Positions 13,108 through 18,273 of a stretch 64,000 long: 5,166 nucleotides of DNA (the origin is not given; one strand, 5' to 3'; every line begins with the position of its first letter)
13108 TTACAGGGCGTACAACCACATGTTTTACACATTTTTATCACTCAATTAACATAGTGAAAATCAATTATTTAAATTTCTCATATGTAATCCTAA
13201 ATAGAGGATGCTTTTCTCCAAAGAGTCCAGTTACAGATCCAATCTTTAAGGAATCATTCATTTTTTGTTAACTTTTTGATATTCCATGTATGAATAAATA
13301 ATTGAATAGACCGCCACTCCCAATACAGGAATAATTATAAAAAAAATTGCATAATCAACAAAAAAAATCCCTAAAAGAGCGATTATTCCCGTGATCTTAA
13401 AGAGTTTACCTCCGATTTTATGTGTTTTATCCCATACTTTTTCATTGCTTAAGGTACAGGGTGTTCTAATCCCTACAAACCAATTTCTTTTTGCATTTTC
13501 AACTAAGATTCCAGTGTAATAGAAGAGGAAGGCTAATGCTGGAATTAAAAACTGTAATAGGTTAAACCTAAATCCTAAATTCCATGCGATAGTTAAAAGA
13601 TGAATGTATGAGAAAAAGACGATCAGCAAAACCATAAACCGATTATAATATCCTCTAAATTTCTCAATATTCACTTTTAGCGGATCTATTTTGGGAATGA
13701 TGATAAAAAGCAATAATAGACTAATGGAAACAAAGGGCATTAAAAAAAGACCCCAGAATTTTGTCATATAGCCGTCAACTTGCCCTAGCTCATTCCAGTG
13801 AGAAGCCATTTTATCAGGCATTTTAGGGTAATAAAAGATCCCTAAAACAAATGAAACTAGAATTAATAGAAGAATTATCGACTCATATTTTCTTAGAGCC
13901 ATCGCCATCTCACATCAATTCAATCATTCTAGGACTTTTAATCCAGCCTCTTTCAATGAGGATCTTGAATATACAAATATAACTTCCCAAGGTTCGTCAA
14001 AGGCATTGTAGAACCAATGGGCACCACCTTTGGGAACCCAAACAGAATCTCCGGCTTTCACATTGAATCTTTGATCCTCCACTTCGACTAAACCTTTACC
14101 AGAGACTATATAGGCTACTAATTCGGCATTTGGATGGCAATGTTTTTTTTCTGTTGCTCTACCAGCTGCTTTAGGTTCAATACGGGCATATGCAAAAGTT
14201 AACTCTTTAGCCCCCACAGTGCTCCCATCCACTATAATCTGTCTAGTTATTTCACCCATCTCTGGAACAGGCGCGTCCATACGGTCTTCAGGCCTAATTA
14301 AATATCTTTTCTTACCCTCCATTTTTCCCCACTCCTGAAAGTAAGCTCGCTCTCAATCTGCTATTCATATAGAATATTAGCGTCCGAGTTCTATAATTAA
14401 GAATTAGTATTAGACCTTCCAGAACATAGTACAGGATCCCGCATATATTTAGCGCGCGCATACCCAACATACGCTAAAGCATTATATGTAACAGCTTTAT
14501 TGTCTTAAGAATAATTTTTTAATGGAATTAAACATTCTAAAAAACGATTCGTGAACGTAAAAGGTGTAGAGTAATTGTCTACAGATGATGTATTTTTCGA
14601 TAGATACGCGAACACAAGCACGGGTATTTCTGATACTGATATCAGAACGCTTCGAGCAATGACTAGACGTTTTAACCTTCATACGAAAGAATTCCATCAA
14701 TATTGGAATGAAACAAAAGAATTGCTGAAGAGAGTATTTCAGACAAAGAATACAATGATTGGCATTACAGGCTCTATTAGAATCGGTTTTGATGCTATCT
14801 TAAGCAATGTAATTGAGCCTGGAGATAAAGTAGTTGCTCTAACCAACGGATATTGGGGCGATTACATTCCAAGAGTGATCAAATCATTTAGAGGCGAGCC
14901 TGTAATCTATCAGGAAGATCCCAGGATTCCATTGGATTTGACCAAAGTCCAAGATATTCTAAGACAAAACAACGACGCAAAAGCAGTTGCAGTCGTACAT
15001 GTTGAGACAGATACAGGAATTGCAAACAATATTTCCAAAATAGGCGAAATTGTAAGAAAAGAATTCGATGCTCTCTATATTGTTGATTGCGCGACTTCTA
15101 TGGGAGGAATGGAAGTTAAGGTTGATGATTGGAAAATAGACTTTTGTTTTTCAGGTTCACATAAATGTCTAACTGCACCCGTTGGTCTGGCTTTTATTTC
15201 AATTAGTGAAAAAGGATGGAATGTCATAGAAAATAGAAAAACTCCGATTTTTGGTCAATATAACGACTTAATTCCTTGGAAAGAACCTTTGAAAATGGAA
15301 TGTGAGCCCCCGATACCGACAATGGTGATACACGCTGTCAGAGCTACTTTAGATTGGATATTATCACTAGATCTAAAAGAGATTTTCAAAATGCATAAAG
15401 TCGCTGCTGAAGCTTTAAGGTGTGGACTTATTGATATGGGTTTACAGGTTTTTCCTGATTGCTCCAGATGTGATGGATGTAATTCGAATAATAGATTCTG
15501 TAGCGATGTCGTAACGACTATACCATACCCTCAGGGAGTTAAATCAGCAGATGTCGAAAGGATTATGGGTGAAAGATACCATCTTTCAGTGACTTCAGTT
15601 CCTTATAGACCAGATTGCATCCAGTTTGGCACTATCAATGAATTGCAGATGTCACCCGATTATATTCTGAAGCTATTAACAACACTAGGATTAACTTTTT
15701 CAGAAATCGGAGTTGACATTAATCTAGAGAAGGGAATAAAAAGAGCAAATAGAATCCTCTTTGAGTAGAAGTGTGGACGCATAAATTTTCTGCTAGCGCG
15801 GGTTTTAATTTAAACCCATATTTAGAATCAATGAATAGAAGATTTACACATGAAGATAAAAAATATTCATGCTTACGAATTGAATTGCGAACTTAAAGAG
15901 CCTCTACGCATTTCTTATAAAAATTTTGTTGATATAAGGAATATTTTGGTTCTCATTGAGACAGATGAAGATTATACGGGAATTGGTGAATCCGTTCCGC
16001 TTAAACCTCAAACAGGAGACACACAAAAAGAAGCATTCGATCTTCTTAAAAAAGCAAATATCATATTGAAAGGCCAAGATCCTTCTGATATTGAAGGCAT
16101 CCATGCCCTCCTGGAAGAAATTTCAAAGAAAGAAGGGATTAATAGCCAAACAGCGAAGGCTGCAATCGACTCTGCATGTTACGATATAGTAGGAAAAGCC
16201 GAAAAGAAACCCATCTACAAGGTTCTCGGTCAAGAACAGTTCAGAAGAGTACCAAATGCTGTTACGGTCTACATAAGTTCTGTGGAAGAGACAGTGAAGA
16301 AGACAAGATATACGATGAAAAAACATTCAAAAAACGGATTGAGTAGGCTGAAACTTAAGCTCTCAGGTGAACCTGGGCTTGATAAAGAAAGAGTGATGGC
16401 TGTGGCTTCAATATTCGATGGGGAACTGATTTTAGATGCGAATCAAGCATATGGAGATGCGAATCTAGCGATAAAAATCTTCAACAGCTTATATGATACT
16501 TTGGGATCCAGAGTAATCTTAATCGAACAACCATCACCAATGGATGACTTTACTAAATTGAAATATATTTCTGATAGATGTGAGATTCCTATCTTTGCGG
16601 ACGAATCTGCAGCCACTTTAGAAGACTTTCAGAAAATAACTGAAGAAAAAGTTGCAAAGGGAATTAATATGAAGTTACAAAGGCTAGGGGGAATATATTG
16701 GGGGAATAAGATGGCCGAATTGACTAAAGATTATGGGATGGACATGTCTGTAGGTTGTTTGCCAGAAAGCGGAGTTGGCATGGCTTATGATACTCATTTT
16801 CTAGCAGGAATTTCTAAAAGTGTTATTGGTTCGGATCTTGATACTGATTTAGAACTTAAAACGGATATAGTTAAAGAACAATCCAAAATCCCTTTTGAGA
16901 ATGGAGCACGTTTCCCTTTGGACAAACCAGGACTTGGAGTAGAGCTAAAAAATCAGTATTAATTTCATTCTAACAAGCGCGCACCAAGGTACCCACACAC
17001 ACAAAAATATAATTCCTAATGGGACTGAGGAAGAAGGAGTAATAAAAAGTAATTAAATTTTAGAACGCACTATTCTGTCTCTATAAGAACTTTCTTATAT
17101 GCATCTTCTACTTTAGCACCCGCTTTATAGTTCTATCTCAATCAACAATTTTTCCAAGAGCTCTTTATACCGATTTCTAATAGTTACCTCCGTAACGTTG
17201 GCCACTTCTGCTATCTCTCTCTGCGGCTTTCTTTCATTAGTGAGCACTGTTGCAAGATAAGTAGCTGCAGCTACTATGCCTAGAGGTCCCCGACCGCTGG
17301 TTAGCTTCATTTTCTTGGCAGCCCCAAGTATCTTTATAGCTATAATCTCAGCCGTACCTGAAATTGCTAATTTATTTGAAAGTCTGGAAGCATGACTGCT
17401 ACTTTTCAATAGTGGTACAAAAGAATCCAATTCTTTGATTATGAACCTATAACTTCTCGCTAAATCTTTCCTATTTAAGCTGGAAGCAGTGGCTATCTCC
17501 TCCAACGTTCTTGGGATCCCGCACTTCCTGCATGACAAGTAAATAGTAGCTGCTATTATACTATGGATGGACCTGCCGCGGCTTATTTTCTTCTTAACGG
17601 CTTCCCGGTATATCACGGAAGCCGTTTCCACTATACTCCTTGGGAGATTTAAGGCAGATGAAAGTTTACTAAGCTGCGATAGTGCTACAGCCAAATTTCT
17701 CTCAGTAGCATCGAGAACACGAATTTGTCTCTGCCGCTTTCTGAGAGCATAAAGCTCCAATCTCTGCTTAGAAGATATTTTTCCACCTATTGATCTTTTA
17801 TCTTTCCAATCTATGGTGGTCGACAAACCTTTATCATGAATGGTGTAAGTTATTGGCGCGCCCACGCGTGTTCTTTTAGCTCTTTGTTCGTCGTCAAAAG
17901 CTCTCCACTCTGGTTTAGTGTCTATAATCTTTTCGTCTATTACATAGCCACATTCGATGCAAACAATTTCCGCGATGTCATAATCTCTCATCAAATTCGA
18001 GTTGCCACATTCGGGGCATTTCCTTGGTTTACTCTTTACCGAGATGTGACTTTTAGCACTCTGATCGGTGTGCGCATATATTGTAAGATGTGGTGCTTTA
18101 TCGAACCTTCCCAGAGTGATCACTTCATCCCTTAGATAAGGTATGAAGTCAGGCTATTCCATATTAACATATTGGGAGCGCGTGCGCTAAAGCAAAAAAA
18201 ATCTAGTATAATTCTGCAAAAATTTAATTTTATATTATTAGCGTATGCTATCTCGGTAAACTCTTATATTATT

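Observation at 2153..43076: Recurrent GC-rich palindromic dodecamer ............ in AT-rich intergenic DNA, typically ~50-65 nt upstream of start codons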

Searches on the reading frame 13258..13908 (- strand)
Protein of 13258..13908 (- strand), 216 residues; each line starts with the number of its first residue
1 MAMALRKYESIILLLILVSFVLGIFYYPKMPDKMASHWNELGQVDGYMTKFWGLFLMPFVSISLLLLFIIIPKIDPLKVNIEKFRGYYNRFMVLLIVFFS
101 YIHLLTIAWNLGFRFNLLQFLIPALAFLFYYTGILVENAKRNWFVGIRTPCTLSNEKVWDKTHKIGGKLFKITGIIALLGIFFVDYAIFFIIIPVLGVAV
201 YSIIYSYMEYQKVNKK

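Call 10: search_protein_families(library=pfam, proteins=[window:13258-13908:-])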
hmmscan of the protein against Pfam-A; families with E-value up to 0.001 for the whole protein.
window:13258-13908:- (216 aa): 2 families
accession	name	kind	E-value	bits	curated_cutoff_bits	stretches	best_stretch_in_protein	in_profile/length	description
PF13630.11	SdpI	-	4.5e-19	68.8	28.2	1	140-206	3-71/71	SdpI/YfhL protein family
PF07853.16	DUF1648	-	7.3e-18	64.4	28.7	1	14-60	1-47/49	Domain of unknown function (DUF1648)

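Call 84: search_protein_families(library=pfam, proteins=[L017:4329-4715:-, L017:4870-5271:-, L016:4826-5032:-, L016:3431-3766:+, L016:1759-1998:-, L019:1189-1413:-], max_evalue=0.01)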
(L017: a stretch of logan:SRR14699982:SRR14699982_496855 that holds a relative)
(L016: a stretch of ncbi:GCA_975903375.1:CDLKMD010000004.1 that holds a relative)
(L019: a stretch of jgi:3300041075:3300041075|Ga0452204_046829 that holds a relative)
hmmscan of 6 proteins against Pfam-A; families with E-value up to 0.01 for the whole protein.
L017:4329-4715:- (128 aa): 0 families

L017:4870-5271:- (133 aa): 1 family
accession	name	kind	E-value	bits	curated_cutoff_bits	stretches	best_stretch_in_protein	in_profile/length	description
PF07274.17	DUF1440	-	0.002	18.6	34.7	1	54-117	60-124/135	Protein of unknown function (DUF1440)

L016:4826-5032:- (68 aa): 0 families

L016:3431-3766:+ (111 aa): 1 family
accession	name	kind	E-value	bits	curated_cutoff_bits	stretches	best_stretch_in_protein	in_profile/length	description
PF02635.20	DsrE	-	0.00095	19.8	22.7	1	6-91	3-97/116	DsrE/DsrF-like family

L016:1759-1998:- (79 aa): 0 families

L019:1189-1413:- (74 aa): 0 families

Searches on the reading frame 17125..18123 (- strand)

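Call 11: search_protein_families(library=pfam, proteins=[window:17125-18123:-])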
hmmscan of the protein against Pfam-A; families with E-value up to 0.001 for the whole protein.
window:17125-18123:- (332 aa): 3 families
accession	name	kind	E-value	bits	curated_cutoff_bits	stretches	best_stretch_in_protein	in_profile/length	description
PF00382.24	TFIIB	-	1.6e-35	121.4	23.6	2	142-230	3-91/92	Transcription factor TFIIB repeat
PF08271.17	Zn_Ribbon_TF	-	2.9e-16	59.2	29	1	35-76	2-43/43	TFIIB zinc-binding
PF04545.22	Sigma70_r4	-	0.00026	20.9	24.1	0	297-326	19-48/50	Sigma-70, region 4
